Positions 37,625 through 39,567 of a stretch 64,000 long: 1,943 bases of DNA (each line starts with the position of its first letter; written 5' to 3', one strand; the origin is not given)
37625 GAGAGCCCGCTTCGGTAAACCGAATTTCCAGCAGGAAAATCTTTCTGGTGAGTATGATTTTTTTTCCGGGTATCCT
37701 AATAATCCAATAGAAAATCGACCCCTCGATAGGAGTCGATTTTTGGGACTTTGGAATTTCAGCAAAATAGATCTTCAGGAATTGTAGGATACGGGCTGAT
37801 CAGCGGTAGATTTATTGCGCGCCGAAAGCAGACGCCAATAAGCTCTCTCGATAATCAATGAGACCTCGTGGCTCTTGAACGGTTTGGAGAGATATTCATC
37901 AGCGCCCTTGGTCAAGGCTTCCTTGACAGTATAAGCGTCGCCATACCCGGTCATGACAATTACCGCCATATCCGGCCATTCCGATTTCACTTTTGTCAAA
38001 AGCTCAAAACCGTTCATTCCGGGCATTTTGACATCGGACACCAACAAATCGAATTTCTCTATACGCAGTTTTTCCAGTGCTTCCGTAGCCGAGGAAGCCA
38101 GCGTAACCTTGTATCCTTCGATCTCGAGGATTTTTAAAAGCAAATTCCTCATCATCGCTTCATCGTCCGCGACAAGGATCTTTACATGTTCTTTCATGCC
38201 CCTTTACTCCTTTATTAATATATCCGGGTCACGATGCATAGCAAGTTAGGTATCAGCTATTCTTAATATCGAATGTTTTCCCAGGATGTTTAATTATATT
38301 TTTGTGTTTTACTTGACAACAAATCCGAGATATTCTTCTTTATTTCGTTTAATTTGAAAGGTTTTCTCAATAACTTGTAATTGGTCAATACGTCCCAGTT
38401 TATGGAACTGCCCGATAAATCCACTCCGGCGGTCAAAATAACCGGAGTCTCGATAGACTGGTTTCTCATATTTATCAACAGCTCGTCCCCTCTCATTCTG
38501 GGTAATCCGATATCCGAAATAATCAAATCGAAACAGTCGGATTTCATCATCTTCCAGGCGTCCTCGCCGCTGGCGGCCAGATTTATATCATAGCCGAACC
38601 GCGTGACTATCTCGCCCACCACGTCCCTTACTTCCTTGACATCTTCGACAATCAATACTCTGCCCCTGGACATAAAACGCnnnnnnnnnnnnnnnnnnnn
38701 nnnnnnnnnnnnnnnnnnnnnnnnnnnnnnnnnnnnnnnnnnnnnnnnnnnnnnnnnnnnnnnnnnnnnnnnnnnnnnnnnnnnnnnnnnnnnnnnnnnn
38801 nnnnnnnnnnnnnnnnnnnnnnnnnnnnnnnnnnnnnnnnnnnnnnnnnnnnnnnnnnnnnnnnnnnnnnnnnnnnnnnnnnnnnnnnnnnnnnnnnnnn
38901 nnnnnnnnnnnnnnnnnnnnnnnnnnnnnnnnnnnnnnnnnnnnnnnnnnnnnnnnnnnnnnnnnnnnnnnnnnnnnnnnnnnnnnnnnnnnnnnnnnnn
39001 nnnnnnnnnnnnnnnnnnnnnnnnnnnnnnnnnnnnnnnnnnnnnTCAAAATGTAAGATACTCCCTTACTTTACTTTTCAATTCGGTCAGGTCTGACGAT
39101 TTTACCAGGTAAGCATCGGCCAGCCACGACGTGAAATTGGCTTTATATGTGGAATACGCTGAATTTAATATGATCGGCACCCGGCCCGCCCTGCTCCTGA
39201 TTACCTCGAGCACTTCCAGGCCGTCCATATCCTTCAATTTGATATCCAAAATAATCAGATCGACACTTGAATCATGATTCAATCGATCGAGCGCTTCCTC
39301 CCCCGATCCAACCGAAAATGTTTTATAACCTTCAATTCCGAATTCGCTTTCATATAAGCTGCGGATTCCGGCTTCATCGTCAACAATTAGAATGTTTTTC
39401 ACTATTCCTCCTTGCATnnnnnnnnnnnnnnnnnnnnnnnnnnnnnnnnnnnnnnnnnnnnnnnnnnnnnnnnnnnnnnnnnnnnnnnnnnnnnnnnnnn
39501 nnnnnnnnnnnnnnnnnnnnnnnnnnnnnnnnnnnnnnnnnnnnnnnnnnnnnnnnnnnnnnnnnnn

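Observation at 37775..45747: A non-canonical two-component/c-di-GMP-style module replaces the chemotaxis block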

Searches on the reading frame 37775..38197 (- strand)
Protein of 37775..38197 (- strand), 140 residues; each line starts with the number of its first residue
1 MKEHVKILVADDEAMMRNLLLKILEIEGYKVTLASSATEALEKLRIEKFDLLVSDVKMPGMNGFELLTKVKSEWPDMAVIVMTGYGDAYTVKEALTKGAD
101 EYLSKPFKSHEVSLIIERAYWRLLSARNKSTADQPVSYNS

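Call 8: search_protein_families(library=pfam, proteins=[window:37775-38197:-], max_evalue=0.01)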
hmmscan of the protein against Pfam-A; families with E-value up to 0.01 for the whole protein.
window:37775-38197:- (140 aa): 1 family
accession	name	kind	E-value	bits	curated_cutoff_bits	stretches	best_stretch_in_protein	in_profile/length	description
PF00072.30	Response_reg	-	8.2e-31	106.9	30.2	1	7-113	1-107/111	Response regulator receiver domain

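Call 39: search_solved_structures(query=window:37775-38197:-, max_evalue=1e-12)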
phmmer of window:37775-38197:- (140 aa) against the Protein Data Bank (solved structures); distinct sequences matched with E-value up to 1e-12: 62 (the best 60 are shown).
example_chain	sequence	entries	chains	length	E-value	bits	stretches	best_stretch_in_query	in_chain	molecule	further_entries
9xzo_A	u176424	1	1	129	2.5e-22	82.5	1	5-110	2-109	De novo protein M1X0B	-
6ifh_A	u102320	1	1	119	1.8e-21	79.8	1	6-113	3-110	Sporulation initiation phosphotransferase F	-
3jte_A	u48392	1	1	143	3.3e-21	78.9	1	5-122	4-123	Response regulator receiver protein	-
5xso_A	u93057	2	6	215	1.9e-20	76.5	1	7-127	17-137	Response regulator FixJ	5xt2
7w9h_A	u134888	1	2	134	9.4e-20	74.2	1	5-117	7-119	Response regulator protein FleR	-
1l5y_A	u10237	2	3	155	2.1e-18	69.9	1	7-120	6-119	C4-DICARBOXYLATE TRANSPORT TRANSCRIPTIONAL REGULATORY PROTEIN DCTD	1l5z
1qkk_A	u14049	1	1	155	2.1e-18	69.8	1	7-120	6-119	C4-DICARBOXYLATE TRANSPORT TRANSCRIPTIONAL REGULATORY PROTEIN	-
1zit_A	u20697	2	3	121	3.2e-18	69.3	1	6-120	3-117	transcriptional regulator (NtrC family)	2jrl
3crn_A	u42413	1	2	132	4.5e-18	68.8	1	6-111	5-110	Response regulator receiver domain protein, CheY-like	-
4l4u_A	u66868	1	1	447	6e-18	68.4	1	3-120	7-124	Transcriptional regulator (NtrC family)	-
1zy2_A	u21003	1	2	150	6.5e-18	68.3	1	6-121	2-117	transcriptional regulator NtrC1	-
1pey_A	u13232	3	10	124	1.5e-17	67.1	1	5-116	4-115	Sporulation initiation phosphotransferase F | SPORULATION RESPONSE REGULATORY PROTEIN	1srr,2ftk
1f51_E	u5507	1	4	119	2.1e-17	66.6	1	6-114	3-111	SPORULATION INITIATION PHOSPHOTRANSFERASE F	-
3dzd_A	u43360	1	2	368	3.3e-17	66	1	6-121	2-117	Transcriptional regulator (NtrC family)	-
3q15_C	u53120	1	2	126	4.1e-17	65.7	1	5-116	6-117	Sporulation initiation phosphotransferase F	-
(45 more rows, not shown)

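Call 46: search_protein_families(library=ncbifam, proteins=[window:37775-38197:-], max_evalue=0.01)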
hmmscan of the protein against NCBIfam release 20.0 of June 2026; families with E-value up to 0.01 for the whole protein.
window:37775-38197:- (140 aa): 104 families (the best 25 are shown)
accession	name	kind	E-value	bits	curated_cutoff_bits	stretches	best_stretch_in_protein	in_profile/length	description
NF053512.1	nitric_RR_NosR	exception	6e-29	101.3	400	1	7-127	1-122/422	response regulator c-di-GMP phosphodiesterase, NosR family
TIGR01818.1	ntrC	equivalog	1.8e-28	99.6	558.6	1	7-133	1-126/463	nitrogen regulation protein NR(I)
NF006900.1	PRK09390.1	equivalog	1e-25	90.5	255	1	1-131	1-131/203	response regulator FixJ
NF051870.1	NAssimRespRegNtrX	equivalog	3.3e-25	88.9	600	1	6-120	3-119/452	nitrogen assimilation response regulator NtrX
NF008469.0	PRK11361.1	equivalog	3.7e-24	85.2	714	1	1-120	1-120/461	acetoacetate metabolism transcriptional regulator AtoC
NF053854.1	RespRegPhoBBctds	equivalog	2.1e-22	79.6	270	1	7-130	1-125/225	two-component system response regulator PhoB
NF046022.1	RespRegCpdRBruc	equivalog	6.9e-22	77.7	180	1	5-117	2-114/120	cell cycle two-component system response regulator CpdR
NF045944.1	ResRegRpaBCyano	equivalog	9.1e-22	77.5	330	1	8-129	1-121/229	response regulator transcription factor RpaB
NF008176.1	PRK10923.1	equivalog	2e-21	76.1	620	1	6-121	5-120/469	nitrogen regulation protein NR(I)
NF007689.0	PRK10365.1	equivalog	3.3e-21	75.6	760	1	2-121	3-122/441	sigma-54-dependent response regulator transcription factor ZraR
NF051850.1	RespRegRprY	equivalog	4.1e-21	75.4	370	1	1-130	1-130/234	response regulator transcription factor RprY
NF007005.1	PRK09468.1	equivalog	5.2e-20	71.9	331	1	3-116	2-115/237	osmolarity response regulator transcription factor OmpR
NF041367.1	CheY_Halo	equivalog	8.7e-20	71.2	200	1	7-116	1-110/114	chemotaxis protein CheY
NF040689.1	MtrAB_MtrA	equivalog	1.1e-19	70.6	300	1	7-116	1-109/219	MtrAB system response regulator MtrA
NF033120.0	vanR_FM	exception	1.8e-19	70.3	460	1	4-124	3-122/231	vancomycin resistance response regulator transcription factor, VanR-F/VanR-M family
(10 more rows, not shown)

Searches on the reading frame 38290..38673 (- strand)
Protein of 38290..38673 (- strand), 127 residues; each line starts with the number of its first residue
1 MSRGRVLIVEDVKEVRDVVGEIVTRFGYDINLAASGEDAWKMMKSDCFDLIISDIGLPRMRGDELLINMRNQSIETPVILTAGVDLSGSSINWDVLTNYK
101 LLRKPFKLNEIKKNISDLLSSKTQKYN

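Call 8: search_protein_families(library=pfam, proteins=[window:38290-38673:-], max_evalue=0.01)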
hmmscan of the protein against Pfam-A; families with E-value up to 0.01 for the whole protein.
window:38290-38673:- (127 aa): 1 family
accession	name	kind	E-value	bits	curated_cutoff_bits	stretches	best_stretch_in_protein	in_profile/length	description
PF00072.30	Response_reg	-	4.4e-18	65.9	30.2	1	6-115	1-110/111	Response regulator receiver domain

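Call 38: search_solved_structures(query=window:38290-38673:-, max_evalue=0.000001)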
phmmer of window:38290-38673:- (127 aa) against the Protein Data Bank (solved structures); distinct sequences matched with E-value up to 0.000001: 46.
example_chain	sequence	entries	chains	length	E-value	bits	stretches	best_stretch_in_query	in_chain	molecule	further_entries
5uic_A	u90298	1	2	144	1.4e-12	51.3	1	5-116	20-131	Two-component response regulator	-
9qih_A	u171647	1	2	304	2.9e-12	50.3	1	5-116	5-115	SenB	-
9xzo_A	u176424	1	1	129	3.6e-12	50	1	5-121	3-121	De novo protein M1X0B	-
3nnn_A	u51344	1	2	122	1.2e-11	48.4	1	5-120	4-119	DNA BINDING RESPONSE REGULATOR D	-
1kgs_A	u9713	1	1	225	1.9e-11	47.7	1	5-124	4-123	DNA BINDING RESPONSE REGULATOR D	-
3a0r_B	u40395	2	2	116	4.9e-11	46.4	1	5-120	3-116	Response regulator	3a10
3a0u_A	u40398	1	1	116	5e-11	46.3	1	5-120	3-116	Response regulator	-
1zy2_A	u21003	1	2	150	2.2e-10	44.3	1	6-120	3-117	transcriptional regulator NtrC1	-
1mvo_A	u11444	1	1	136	3.6e-10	43.6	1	5-119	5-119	PhoP response regulator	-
3eod_A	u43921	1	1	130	5.9e-10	42.9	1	5-88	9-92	Protein hnr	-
7l9c_A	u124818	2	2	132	6.3e-10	42.8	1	5-88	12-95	Regulator of RpoS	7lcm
8gc6_A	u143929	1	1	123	6.7e-10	42.7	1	5-118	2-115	Response regulator protein CarR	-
5x5j_A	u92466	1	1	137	8.2e-10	42.4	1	6-119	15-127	AdeR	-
5xjp_A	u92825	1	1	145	1e-09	42.2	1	6-119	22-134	AdeR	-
4l4u_A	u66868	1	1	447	1e-09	42.1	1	4-120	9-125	Transcriptional regulator (NtrC family)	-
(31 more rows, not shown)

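Call 46: search_protein_families(library=ncbifam, proteins=[window:38290-38673:-], max_evalue=0.01)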
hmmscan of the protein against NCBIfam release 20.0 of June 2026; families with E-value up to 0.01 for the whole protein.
window:38290-38673:- (127 aa): 82 families (the best 25 are shown)
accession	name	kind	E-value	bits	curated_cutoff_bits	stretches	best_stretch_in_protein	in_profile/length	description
NF046022.1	RespRegCpdRBruc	equivalog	8.3e-15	54.8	180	1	5-121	3-119/120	cell cycle two-component system response regulator CpdR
NF046026.1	HisKinCckACaul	equivalog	3.6e-14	51.8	1000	1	3-113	558-670/678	cell cycle histidine kinase CckA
NF007928.2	PRK10643.1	equivalog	7.4e-14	51.9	330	1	5-121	2-118/216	two-component system response regulator PmrA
NF007969.0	PRK10693.1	equivalog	1.4e-13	50.5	329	1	5-119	9-124/337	two-component system response regulator RssB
NF046020.1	HisKinCckABruc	equivalog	1.6e-13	49.5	1000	1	4-119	750-867/868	cell cycle histidine kinase CckA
TIGR01387.1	cztR_silR_copR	subfamily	6.2e-13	48.9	279.2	1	6-123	1-118/218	heavy metal response regulator transcription factor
NF045944.1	ResRegRpaBCyano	equivalog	6.4e-13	48.6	330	1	7-121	1-114/229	response regulator transcription factor RpaB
NF045991.1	RespRegCtrARhodob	equivalog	1.1e-12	48.2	350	1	5-116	2-113/224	response regulator transcription factor CtrA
NF008469.0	PRK11361.1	equivalog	1.3e-12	47.2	714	1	3-119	4-120/461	acetoacetate metabolism transcriptional regulator AtoC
NF012227.0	AdeR_RR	equivalog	1.6e-12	47.4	340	1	5-121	13-128/239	efflux system response regulator transcription factor AdeR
NF000402.1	vanR-B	exception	1.1e-11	44.7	480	1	5-120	4-118/219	vancomycin resistance response regulator transcription factor VanR-B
NF012023.0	PRK15479.1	equivalog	1.2e-11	44.6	337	1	5-120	2-117/224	transcriptional regulator TctD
NF053512.1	nitric_RR_NosR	exception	1.3e-11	44.2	400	1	6-122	1-118/422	response regulator c-di-GMP phosphodiesterase, NosR family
NF010076.0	PRK13557.1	subfamily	1.4e-11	43.5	631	1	4-123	416-537/540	histidine kinase famiy protein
NF008302.0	PRK11091.1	equivalog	2e-11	42.8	838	1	5-124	527-648/779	aerobic respiration two-component sensor histidine kinase ArcB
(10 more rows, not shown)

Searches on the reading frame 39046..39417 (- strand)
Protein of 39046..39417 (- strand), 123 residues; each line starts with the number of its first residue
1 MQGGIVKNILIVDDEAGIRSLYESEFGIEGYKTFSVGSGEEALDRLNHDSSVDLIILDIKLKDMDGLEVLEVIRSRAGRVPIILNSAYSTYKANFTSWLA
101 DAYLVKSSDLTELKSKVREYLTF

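Call 4: search_protein_families(library=pfam, proteins=[window:39046-39417:-], max_evalue=0.1)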
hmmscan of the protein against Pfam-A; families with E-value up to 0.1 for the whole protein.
window:39046-39417:- (123 aa): 3 families
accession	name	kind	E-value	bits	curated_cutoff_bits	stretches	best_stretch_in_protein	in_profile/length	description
PF00072.30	Response_reg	-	2.4e-21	76.4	30.2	1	9-118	1-111/111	Response regulator receiver domain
PF03709.21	OKR_DC_1_N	-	0.0062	17.2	29.3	1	23-89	10-73/111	Orn/Lys/Arg decarboxylase, N-terminal domain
PF12086.13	DUF3563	-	0.095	13.1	26.9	0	99-119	25-45/61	Protein of unknown function (DUF3563)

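Call 37: search_solved_structures(query=window:39046-39417:-, max_evalue=1e-8)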
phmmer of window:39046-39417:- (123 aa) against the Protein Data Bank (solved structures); distinct sequences matched with E-value up to 1e-8: 40.
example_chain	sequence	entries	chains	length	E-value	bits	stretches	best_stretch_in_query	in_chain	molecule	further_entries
3a0r_B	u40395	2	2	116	1.1e-23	87.2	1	7-121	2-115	Response regulator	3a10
3a0u_A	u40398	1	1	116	1.2e-23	87.1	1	7-121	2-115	Response regulator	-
6ifh_A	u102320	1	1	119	1.2e-16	64.6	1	7-121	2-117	Sporulation initiation phosphotransferase F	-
1pey_A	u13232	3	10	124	1.5e-15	61.1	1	8-122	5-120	Sporulation initiation phosphotransferase F | SPORULATION RESPONSE REGULATORY PROTEIN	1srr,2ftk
1f51_E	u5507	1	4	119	1.6e-15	60.9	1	8-122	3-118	SPORULATION INITIATION PHOSPHOTRANSFERASE F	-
2jvj_A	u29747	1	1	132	2.5e-15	60.3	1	8-122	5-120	Sporulation initiation phosphotransferase F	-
3q15_C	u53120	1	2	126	3.3e-15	59.9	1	7-122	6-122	Sporulation initiation phosphotransferase F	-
1fsp_A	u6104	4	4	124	3.9e-15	59.7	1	8-122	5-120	STAGE 0 SPORULATION PROTEIN F | SPORULATION RESPONSE REGULATORY PROTEIN | Sporulation initiation phosphotransferase F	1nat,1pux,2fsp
2jvi_A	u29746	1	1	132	1.1e-14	58.3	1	8-121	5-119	Sporulation initiation phosphotransferase F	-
2jvk_A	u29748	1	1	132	2.5e-14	57.1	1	8-121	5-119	Sporulation initiation phosphotransferase F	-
8fk2_A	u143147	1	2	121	8.5e-14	55.4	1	7-121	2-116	Putative response regulator CovR VicR-like protein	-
5ep0_A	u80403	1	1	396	2.2e-13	54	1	7-115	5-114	Putative repressor protein luxO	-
1nxo_A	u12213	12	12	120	7.9e-13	52.3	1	7-120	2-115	DNA-binding response regulator | Response regulator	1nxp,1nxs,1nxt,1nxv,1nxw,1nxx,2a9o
6eb7_A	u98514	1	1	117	1.4e-12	51.5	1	7-120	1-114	DNA-binding response regulator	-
6is3_C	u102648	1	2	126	6e-12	49.4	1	8-121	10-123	Response regulator ArlR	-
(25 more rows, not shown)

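Call 46: search_protein_families(library=ncbifam, proteins=[window:39046-39417:-], max_evalue=0.01)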
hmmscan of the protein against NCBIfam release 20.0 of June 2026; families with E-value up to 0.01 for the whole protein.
window:39046-39417:- (123 aa): 94 families (the best 25 are shown)
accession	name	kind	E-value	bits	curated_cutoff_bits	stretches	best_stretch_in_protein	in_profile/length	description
NF008469.0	PRK11361.1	equivalog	2e-18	66.3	714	1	6-119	4-118/461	acetoacetate metabolism transcriptional regulator AtoC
NF045944.1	ResRegRpaBCyano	equivalog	3.7e-17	62.5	330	1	10-120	1-111/229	response regulator transcription factor RpaB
NF007969.0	PRK10693.1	equivalog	1.9e-15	56.8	329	1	6-121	7-124/337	two-component system response regulator RssB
NF033120.0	vanR_FM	exception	2.1e-14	53.7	460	1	8-118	5-115/231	vancomycin resistance response regulator transcription factor, VanR-F/VanR-M family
NF008034.0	PRK10766.1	equivalog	2.3e-14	53.5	275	1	7-120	3-116/231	two-component system response regulator TorR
NF051870.1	NAssimRespRegNtrX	equivalog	5.9e-14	51.8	600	1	7-90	2-86/452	nitrogen assimilation response regulator NtrX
TIGR01818.1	ntrC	equivalog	1.3e-13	50.6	558.6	1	9-116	1-109/463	nitrogen regulation protein NR(I)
NF007005.1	PRK09468.1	equivalog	3e-13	49.7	331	1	7-119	4-117/237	osmolarity response regulator transcription factor OmpR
NF046020.1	HisKinCckABruc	equivalog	4.3e-13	48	1000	1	7-121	750-867/868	cell cycle histidine kinase CckA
NF053854.1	RespRegPhoBBctds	equivalog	4.4e-13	49.1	270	1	9-119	1-113/225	two-component system response regulator PhoB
NF041946.1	LuxO_transreg_Vib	equivalog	4.9e-13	48.7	800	1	11-116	1-107/463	quorum-sensing sigma-54 dependent transcriptional regulator LuxO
NF040534.1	resp_reg_YycF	equivalog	6.5e-13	48.5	340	1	7-118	1-112/231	response regulator YycF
NF033117.2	vanR_ACDEGLN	exception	6.6e-13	48.8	350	1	9-119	1-111/226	VanR-ABDEGLN family response regulator transcription factor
NF040689.1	MtrAB_MtrA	equivalog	7.2e-13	48.4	300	1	9-120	1-112/219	MtrAB system response regulator MtrA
NF008296.0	PRK11083.1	equivalog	1.7e-12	47.3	273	1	7-121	4-118/228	two-component system response regulator CreB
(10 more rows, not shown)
